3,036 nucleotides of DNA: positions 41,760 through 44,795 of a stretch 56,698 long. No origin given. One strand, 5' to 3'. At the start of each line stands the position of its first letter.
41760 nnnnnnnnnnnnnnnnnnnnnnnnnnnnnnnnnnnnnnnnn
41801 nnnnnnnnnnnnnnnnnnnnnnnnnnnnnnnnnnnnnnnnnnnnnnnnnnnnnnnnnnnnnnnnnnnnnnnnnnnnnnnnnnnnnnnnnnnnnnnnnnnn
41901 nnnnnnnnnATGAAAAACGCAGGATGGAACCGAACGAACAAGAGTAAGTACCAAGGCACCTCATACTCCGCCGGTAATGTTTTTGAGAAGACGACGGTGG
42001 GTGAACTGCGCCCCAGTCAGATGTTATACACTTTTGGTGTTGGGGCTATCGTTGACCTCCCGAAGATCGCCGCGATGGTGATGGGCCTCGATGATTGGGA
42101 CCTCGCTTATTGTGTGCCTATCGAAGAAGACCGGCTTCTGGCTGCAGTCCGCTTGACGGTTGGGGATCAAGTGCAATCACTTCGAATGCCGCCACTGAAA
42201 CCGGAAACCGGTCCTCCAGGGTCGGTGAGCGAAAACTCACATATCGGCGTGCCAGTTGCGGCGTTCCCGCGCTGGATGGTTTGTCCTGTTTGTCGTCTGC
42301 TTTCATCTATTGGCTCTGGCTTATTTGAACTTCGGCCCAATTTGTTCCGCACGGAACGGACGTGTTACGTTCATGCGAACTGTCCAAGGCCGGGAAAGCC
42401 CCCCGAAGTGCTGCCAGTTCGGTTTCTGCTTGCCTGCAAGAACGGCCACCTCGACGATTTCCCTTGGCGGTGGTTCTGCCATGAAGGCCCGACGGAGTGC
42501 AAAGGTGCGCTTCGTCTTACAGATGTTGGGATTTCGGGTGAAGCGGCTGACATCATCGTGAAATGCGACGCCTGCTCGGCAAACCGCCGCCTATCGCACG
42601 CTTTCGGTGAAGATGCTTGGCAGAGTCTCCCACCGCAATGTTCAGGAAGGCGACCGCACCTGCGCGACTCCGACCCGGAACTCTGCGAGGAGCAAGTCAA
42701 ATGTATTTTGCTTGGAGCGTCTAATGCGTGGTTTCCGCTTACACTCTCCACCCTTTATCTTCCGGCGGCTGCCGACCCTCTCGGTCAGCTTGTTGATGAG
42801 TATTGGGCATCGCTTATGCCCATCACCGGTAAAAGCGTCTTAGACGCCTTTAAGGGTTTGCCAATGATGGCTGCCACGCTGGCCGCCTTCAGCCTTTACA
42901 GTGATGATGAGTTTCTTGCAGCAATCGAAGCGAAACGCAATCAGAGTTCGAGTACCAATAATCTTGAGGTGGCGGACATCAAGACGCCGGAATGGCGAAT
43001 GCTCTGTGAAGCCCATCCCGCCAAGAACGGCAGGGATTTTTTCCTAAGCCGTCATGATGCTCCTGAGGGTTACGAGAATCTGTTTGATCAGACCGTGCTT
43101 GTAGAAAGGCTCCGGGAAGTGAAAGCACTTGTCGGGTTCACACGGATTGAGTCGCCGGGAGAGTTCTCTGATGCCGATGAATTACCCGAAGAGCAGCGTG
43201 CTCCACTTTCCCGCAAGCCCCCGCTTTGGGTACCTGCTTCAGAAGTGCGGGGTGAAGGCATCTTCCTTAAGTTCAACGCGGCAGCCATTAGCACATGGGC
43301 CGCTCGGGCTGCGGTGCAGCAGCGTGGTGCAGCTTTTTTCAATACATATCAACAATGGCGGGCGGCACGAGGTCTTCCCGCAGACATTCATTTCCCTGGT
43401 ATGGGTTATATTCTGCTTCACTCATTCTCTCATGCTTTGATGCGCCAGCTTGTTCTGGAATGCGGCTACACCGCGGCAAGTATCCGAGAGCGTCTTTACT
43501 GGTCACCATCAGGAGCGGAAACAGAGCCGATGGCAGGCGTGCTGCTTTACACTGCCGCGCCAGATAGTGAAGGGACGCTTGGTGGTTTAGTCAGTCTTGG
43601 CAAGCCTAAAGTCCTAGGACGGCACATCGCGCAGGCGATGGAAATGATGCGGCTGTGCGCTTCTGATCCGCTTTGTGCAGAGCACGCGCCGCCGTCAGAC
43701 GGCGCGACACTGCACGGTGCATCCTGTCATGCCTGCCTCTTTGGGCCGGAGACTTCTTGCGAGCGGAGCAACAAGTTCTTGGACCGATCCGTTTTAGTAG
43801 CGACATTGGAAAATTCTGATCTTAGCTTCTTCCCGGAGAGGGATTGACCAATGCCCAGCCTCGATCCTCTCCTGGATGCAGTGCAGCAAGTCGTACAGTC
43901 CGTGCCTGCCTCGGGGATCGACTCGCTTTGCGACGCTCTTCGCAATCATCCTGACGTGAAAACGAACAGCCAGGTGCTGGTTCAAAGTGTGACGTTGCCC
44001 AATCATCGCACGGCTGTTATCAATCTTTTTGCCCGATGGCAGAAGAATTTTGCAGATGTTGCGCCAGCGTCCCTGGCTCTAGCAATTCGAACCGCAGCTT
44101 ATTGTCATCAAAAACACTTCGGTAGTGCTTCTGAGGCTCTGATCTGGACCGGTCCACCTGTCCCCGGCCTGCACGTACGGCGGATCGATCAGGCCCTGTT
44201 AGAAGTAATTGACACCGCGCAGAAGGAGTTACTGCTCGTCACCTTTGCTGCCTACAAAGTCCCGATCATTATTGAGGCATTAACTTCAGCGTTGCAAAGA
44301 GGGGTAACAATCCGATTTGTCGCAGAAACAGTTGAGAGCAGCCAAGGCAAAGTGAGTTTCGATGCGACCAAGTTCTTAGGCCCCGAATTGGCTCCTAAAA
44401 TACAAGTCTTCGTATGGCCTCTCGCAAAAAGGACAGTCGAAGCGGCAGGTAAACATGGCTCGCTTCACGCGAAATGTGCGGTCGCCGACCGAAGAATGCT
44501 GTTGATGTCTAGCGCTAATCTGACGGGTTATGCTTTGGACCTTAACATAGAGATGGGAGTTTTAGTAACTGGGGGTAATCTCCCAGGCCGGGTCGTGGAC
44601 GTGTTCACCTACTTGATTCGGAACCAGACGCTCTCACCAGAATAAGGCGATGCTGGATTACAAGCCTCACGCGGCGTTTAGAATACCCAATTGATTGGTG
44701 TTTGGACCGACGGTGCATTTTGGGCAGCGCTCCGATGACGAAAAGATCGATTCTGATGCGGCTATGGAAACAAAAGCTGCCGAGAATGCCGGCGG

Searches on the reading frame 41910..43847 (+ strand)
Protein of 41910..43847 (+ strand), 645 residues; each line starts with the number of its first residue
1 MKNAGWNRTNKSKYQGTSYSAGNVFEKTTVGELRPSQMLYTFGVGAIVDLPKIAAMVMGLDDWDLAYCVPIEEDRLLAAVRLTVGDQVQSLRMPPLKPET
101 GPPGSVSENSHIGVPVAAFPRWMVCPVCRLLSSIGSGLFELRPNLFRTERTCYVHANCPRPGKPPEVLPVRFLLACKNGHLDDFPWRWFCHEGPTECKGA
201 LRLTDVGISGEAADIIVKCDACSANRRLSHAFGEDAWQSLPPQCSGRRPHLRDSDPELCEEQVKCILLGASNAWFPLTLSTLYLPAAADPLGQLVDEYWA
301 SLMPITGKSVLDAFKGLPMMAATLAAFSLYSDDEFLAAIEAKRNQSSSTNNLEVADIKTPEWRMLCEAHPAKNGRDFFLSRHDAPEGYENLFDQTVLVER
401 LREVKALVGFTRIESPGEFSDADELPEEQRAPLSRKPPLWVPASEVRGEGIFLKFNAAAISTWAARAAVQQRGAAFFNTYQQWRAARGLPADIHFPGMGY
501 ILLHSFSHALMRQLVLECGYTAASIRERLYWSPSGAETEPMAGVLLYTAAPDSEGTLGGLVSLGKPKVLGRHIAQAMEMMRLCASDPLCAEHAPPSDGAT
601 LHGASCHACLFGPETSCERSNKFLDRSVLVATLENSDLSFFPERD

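Call 15: search_protein_families(library=padloc, proteins=[window:41910-43847:+], max_evalue=0.00001)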
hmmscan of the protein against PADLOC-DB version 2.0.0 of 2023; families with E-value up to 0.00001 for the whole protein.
window:41910-43847:+ (645 aa): 4 families
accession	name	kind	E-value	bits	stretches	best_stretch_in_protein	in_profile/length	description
PDLC02579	DrmB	-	2.5e-78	261.2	1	354-641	30-313/314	DrmB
PDLC02584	DrmB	-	4.3e-75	251.3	1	198-641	5-442/445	DrmB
PDLC02583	DrmB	-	1.4e-69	233.7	1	31-632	5-604/606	DrmB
PDLC02582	DrmB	-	1.3e-11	41.8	1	500-632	523-635/649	DrmB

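Call 16: search_protein_families(library=pfam, proteins=[window:41910-43847:+], max_evalue=0.001)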
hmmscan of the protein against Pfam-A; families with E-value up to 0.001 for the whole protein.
window:41910-43847:+ (645 aa): 1 family
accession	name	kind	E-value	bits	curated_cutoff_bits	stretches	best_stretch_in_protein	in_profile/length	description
PF09369.15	MZB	-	1.8e-09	38.6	24.2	1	506-610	1-80/80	MrfA Zn-binding domain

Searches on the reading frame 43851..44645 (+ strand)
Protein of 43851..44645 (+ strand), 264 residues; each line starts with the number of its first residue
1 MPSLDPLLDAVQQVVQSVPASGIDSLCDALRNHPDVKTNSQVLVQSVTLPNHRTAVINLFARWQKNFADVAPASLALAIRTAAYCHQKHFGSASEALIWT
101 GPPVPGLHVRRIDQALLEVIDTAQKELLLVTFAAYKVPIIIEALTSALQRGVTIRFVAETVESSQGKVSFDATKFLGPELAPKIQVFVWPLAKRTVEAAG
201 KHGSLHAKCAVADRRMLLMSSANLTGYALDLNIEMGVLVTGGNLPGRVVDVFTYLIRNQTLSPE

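Call 15: search_protein_families(library=padloc, proteins=[window:43851-44645:+], max_evalue=0.00001)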
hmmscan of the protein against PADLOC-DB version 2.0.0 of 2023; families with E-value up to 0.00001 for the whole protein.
window:43851-44645:+ (264 aa): 20 families
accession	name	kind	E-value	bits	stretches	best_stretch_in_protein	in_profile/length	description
PDLC02605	DrmC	-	3.5e-75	251.1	1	6-261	7-265/270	DrmC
PDLC02585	DrmC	-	3.5e-66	221.3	1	5-262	2-251/253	DrmC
PDLC02589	DrmC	-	5.9e-54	181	1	7-261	6-259/264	DrmC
PDLC02606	DrmC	-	2.1e-49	165.8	1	80-262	3-180/182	DrmC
PDLC02602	DrmC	-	3.4e-48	162.5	1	4-259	3-252/381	DrmC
PDLC02607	DrmC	-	2.9e-45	152.6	1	9-259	8-257/265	DrmC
PDLC02588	DrmC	-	9.3e-45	151.2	1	9-263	8-251/256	DrmC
PDLC02595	DrmC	-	5.3e-43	145.7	1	25-263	24-266/269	DrmC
PDLC02597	DrmC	-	4.6e-32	109.8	1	76-240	62-220/242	DrmC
PDLC02587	DrmC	-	5e-20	69.6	1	194-261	193-261/267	DrmC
PDLC02608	DrmC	-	1.9e-19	68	1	97-242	3-138/162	DrmC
PDLC02614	DrmC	-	3.1e-19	67.3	1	97-249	7-144/153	DrmC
PDLC02610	DrmC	-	2.4e-15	55.2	1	156-248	2-89/107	DrmC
PDLC02616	DrmC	-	3e-15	54.4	1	54-259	25-219/224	DrmC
PDLC02615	DrmC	-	7.9e-14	49.6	1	92-259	52-211/218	DrmC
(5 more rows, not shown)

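Call 16: search_protein_families(library=pfam, proteins=[window:43851-44645:+], max_evalue=0.001)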
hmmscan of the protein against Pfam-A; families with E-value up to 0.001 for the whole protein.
window:43851-44645:+ (264 aa): 1 family
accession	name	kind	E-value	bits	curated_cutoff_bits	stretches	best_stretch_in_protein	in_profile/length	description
PF13091.12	PLDc_2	-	7.1e-16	58.7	27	1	116-248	1-124/132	PLD-like domain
